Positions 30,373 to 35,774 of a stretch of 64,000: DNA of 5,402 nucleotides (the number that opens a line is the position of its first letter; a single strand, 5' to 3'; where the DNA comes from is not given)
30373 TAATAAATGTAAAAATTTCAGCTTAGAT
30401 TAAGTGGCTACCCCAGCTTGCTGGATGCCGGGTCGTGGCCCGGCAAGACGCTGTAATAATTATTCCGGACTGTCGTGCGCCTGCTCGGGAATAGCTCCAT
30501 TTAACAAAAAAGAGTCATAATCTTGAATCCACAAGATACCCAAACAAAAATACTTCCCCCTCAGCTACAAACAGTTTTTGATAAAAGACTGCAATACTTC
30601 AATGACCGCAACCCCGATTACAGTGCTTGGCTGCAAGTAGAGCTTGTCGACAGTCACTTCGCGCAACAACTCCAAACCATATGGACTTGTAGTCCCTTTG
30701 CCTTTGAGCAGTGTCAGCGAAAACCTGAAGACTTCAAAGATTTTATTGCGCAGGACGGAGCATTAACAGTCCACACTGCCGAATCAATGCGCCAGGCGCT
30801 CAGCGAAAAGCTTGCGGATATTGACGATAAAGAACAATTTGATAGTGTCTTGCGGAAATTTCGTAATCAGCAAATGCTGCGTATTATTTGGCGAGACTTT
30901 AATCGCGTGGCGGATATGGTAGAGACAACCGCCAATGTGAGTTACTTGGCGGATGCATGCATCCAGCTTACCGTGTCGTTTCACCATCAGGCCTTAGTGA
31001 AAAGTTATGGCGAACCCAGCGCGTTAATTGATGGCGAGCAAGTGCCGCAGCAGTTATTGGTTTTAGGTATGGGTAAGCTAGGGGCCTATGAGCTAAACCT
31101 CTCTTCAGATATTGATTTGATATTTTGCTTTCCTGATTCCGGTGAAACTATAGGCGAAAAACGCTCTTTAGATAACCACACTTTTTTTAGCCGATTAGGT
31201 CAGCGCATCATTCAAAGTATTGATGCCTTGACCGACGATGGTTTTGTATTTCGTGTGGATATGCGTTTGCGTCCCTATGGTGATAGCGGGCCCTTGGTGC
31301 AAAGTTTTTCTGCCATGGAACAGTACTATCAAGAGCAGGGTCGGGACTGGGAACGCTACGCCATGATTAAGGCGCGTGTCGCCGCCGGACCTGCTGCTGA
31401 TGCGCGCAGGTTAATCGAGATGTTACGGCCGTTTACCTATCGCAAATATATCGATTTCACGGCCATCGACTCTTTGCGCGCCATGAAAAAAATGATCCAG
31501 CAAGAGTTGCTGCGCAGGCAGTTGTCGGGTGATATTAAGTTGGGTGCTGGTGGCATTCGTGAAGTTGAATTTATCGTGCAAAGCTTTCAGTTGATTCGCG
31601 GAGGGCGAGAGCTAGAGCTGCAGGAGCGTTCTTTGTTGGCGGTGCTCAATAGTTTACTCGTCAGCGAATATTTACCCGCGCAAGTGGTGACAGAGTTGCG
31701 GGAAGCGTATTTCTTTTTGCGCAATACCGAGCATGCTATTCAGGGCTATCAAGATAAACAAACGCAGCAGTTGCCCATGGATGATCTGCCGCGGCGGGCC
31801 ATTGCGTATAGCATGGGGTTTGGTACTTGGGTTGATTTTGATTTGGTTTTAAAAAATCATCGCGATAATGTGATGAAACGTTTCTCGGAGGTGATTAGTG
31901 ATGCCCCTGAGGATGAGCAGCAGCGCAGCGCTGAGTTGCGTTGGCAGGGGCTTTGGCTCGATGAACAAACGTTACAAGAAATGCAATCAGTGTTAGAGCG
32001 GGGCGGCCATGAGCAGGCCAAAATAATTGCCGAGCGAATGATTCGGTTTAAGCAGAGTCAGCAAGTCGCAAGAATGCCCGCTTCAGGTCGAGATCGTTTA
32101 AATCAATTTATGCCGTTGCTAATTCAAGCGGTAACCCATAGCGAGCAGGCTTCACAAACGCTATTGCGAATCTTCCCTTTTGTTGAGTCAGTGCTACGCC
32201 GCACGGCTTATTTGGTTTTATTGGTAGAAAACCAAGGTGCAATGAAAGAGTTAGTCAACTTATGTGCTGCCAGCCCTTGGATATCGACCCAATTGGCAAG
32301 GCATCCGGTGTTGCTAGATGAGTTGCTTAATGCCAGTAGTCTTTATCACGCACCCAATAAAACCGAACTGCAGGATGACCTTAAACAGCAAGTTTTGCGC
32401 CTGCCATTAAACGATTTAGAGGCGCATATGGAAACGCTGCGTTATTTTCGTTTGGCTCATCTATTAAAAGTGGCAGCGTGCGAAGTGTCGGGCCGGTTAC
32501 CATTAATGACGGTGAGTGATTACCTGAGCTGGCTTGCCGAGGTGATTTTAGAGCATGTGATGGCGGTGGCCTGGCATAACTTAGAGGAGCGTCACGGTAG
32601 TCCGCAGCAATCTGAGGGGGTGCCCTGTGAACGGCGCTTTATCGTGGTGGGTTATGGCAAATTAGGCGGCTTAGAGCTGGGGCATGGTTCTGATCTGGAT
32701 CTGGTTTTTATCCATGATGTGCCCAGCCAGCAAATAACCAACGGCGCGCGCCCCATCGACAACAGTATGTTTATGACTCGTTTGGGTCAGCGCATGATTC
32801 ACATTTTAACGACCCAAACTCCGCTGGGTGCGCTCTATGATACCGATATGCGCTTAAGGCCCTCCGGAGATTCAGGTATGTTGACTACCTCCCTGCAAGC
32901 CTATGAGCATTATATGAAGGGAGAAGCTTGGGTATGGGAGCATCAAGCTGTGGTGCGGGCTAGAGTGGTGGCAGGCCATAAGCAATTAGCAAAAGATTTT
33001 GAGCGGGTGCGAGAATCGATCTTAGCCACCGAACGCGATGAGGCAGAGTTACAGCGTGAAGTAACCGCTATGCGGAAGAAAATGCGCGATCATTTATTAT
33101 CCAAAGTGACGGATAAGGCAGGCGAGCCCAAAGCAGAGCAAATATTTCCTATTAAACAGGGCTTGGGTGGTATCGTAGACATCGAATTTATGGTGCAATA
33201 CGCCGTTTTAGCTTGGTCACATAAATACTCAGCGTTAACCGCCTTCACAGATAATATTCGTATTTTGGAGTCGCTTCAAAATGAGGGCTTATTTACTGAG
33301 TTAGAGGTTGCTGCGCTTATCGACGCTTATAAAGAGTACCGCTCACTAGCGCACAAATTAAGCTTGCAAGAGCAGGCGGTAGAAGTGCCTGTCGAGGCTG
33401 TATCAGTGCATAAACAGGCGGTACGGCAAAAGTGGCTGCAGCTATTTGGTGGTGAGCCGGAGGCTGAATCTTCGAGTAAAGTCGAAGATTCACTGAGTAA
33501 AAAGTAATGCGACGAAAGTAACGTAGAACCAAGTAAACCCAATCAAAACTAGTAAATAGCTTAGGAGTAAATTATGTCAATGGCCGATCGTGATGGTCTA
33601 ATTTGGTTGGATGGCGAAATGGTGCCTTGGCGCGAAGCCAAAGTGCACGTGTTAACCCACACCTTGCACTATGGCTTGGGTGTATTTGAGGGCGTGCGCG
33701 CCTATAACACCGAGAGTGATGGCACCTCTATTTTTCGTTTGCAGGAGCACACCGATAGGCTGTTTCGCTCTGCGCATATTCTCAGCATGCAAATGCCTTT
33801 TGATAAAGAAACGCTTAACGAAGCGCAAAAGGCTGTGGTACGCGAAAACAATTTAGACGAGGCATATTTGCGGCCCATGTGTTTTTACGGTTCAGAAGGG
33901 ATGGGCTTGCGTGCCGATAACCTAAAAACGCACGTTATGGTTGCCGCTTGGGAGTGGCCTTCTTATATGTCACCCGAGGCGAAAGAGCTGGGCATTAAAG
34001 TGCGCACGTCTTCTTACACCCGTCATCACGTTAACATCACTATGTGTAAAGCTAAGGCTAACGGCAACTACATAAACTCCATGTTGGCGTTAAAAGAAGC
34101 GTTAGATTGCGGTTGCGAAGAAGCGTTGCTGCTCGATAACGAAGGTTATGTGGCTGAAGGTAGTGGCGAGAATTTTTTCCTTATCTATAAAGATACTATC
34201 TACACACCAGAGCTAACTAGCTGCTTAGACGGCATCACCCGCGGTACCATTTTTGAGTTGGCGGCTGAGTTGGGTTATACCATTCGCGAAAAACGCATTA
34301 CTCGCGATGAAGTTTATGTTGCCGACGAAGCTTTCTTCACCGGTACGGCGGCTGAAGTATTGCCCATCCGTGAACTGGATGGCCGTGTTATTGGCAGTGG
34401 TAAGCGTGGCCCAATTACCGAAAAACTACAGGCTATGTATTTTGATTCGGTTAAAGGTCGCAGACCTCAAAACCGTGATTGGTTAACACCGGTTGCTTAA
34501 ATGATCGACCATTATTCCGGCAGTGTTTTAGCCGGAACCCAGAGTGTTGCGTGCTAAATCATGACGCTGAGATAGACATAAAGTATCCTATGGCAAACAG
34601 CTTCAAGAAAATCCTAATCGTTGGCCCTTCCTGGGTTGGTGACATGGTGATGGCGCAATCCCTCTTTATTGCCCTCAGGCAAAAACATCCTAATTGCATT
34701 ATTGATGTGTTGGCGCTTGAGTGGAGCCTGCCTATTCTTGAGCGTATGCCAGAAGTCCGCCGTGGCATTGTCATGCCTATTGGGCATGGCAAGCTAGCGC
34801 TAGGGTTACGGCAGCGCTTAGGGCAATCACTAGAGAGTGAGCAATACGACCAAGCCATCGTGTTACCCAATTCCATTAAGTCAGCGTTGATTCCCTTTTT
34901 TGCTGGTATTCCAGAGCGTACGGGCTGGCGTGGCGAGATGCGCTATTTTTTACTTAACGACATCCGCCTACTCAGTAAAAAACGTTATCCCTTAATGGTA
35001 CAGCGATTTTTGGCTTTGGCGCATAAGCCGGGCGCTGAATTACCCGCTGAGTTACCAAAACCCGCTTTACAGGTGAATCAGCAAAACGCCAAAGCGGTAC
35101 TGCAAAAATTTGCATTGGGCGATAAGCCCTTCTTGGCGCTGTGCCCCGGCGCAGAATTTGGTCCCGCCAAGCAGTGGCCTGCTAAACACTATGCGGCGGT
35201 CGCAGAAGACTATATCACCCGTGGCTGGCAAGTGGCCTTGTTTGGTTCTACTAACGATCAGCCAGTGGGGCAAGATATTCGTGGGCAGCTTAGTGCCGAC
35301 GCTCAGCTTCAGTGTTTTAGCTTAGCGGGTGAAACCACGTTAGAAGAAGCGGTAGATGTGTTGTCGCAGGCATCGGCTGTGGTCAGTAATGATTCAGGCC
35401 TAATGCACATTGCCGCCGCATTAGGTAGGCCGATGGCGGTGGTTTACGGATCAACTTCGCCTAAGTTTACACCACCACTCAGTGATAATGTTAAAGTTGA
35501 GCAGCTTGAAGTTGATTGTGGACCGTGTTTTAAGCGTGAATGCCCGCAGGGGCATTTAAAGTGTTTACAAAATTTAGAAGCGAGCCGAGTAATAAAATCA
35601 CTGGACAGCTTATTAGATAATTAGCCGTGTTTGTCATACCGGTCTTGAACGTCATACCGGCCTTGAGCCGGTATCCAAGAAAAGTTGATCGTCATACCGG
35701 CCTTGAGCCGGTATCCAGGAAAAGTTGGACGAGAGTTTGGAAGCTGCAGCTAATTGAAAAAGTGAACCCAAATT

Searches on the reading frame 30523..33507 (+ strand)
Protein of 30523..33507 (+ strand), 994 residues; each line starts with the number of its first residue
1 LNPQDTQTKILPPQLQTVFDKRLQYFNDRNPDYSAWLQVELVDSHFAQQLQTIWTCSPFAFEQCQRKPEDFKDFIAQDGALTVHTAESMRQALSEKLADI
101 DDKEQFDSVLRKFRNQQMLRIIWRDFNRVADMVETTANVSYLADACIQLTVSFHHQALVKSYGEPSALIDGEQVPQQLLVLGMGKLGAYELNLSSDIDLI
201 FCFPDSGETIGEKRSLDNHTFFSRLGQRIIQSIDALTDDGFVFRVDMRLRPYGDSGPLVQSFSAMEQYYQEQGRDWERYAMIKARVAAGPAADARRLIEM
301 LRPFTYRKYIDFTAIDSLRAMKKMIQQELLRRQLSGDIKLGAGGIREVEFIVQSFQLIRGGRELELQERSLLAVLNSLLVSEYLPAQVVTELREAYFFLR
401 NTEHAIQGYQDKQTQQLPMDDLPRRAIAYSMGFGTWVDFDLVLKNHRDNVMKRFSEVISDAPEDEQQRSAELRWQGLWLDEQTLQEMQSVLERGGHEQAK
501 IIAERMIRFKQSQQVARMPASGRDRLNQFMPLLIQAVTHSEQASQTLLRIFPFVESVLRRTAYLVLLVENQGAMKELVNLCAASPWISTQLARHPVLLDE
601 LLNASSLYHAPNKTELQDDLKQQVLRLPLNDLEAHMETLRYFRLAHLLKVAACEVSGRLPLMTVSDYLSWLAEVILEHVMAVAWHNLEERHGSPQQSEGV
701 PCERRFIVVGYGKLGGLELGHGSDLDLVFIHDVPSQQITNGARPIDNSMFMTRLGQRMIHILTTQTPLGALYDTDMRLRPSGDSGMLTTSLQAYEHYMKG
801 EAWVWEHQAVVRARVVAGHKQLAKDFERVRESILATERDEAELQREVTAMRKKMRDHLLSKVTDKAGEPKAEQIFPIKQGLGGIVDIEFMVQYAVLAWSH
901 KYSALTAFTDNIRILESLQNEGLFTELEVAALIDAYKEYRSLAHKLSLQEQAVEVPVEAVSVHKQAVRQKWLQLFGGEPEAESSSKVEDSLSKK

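Call 26: search_protein_families(library=ncbifam, proteins=[window:30523-33507:+], max_evalue=0.00001)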
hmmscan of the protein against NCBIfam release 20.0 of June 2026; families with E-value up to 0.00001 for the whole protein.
window:30523-33507:+ (994 aa): 3 families
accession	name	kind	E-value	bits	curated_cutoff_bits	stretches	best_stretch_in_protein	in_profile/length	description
NF008292.0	PRK11072.1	equivalog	0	1180.4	487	1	42-976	25-944/946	bifunctional [glutamate--ammonia ligase]-adenylyl-L-tyrosine phosphorylase/[glutamate--ammonia-ligase] adenylyltransferase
NF010706.0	PRK14108.1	equivalog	1.2e-174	582.6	724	1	41-947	51-931/986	bifunctional [glutamine synthetase] adenylyltransferase/[glutamine synthetase]-adenylyl-L-tyrosine phosphorylase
NF010707.0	PRK14109.1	equivalog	2.2e-121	406.7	625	3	173-829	212-842/1010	bifunctional [glutamine synthetase] adenylyltransferase/[glutamine synthetase]-adenylyl-L-tyrosine phosphorylase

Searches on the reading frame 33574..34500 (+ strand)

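Call 26: search_protein_families(library=ncbifam, proteins=[window:33574-34500:+], max_evalue=0.00001)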
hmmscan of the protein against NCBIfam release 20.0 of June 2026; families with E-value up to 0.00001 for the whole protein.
window:33574-34500:+ (308 aa): 19 families
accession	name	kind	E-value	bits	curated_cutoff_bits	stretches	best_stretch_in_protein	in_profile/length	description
NF005146.0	PRK06606.1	equivalog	5.1e-136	452.6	279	1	3-307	2-306/307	branched-chain amino acid transaminase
TIGR01122.1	ilvE_I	equivalog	1.9e-128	427.8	245.55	1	11-307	1-298/298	branched-chain-amino-acid transaminase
NF005726.0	PRK07544.1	equivalog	1.4e-90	303.4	396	1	3-296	6-291/295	branched-chain amino acid aminotransferase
NF006185.0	PRK08320.1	subfamily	3.4e-79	266.1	363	1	9-292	4-282/292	branched-chain amino acid aminotransferase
NF009126.0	PRK12479.1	equivalog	7.6e-55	186.2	518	1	8-288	4-279/299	branched-chain-amino-acid transaminase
NF009897.0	PRK13357.1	equivalog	8.1e-48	163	307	1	7-307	40-357/358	branched-chain amino acid aminotransferase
NF005209.0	PRK06680.1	subfamily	5.2e-46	156.8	320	1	9-294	4-282/286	D-amino-acid transaminase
TIGR01121.1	D_amino_aminoT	equivalog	3.9e-41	141.1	277.45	1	12-292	4-274/276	D-amino-acid transaminase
TIGR01123.1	ilvE_II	equivalog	9e-40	136.6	250.05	1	11-306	1-312/313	branched-chain-amino-acid transaminase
NF005800.0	PRK07650.1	equivalog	2.5e-39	135.3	308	1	9-294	2-277/290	aminodeoxychorismate lyase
NF009896.0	PRK13356.1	equivalog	6.2e-39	133.8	262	1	8-295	8-285/287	branched-chain amino acid aminotransferase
NF009066.0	PRK12400.1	equivalog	2.8e-33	115.6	538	1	25-292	24-281/290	D-amino-acid transaminase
TIGR03461.1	pabC_Proteo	equivalog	4.7e-25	88.3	176.85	1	21-271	7-248/262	aminodeoxychorismate lyase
NF004761.0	PRK06092.1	equivalog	6.3e-25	87.9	260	1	11-273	3-252/268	aminodeoxychorismate lyase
NF005888.0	PRK07849.1-3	equivalog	1.7e-21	76.4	273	1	29-273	34-274/298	aminodeoxychorismate lyase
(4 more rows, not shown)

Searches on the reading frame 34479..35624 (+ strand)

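Call 26: search_protein_families(library=ncbifam, proteins=[window:34479-35624:+], max_evalue=0.00001)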
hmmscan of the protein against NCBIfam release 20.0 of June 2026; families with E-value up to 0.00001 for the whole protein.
window:34479-35624:+ (381 aa): 6 families
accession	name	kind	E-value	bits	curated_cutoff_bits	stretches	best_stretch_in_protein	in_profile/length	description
TIGR02195.1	heptsyl_trn_II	equivalog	2.8e-149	496.9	134.6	1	44-379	1-338/339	lipopolysaccharide heptosyltransferase II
NF008162.0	PRK10916.1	equivalog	3.6e-127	424.4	569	1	44-380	2-344/348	ADP-heptose--LPS heptosyltransferase RfaF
TIGR02193.1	heptsyl_trn_I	equivalog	3.1e-21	75.9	185.3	1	44-339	1-297/320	lipopolysaccharide heptosyltransferase I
TIGR02201.1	heptsyl_trn_III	equivalog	5.7e-19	68.4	170.2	1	45-340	2-303/344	putative lipopolysaccharide heptosyltransferase III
NF007742.0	PRK10422.1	equivalog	7.9e-17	61.1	467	1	230-379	196-343/352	lipopolysaccharide core heptosyltransferase RfaQ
NF008204.0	PRK10964.1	equivalog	8e-11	41.6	437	1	228-330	189-286/322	lipopolysaccharide heptosyltransferase RfaC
